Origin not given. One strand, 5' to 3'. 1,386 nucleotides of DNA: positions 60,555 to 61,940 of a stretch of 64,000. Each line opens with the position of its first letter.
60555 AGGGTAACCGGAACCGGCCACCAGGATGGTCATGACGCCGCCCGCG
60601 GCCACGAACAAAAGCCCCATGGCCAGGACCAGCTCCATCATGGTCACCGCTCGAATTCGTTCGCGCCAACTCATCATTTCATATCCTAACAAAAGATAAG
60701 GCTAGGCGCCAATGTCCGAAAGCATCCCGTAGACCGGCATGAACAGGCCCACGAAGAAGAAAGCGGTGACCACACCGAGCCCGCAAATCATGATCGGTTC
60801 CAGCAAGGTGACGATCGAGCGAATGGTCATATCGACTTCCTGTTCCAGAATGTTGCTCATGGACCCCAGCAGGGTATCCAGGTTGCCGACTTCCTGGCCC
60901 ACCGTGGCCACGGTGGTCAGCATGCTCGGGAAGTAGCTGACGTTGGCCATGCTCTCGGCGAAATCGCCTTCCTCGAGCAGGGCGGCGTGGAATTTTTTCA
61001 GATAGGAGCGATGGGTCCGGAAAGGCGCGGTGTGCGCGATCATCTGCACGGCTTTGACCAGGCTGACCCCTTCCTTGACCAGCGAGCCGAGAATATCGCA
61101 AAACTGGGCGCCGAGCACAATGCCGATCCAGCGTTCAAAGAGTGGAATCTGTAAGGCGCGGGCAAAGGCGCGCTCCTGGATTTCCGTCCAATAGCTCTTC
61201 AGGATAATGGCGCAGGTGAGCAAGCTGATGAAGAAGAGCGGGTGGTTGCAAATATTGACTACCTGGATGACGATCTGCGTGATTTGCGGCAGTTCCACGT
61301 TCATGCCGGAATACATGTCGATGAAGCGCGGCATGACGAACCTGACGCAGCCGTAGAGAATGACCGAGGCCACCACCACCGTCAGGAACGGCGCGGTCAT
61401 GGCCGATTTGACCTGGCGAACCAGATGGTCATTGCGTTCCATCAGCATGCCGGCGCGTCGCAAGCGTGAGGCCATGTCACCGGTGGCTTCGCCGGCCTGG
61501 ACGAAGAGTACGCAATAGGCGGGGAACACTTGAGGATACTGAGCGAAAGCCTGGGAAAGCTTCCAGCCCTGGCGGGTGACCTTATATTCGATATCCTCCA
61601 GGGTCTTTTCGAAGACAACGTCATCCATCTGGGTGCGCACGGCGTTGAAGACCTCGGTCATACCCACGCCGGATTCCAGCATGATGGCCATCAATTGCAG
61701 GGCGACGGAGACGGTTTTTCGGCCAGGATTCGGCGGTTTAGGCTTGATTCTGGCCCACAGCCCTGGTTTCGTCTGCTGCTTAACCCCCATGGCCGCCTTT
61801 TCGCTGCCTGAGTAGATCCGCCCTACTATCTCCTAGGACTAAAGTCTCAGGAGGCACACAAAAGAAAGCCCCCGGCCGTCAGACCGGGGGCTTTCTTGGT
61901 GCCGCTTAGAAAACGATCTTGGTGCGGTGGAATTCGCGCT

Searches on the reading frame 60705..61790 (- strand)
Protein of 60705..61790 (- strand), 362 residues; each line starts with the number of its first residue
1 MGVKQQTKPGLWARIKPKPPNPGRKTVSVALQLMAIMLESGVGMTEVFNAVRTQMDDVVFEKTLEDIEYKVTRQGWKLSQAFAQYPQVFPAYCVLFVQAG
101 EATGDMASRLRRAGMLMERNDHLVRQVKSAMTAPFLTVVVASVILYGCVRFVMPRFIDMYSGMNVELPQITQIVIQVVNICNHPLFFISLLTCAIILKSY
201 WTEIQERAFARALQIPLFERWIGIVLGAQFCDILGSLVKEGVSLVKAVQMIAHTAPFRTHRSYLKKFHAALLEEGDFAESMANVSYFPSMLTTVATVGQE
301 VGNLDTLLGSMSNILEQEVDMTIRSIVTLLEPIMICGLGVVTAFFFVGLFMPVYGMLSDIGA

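Call 113: search_protein_families(library=pfam, proteins=[window:60705-61790:-], max_evalue=0.000001)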
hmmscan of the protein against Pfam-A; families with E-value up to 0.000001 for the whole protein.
window:60705-61790:- (362 aa): 1 family
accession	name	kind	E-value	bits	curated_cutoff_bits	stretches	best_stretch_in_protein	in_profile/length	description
PF00482.28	T2SSF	-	1.3e-41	141.9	25.2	2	230-352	1-125/125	Type II secretion system (T2SS), protein F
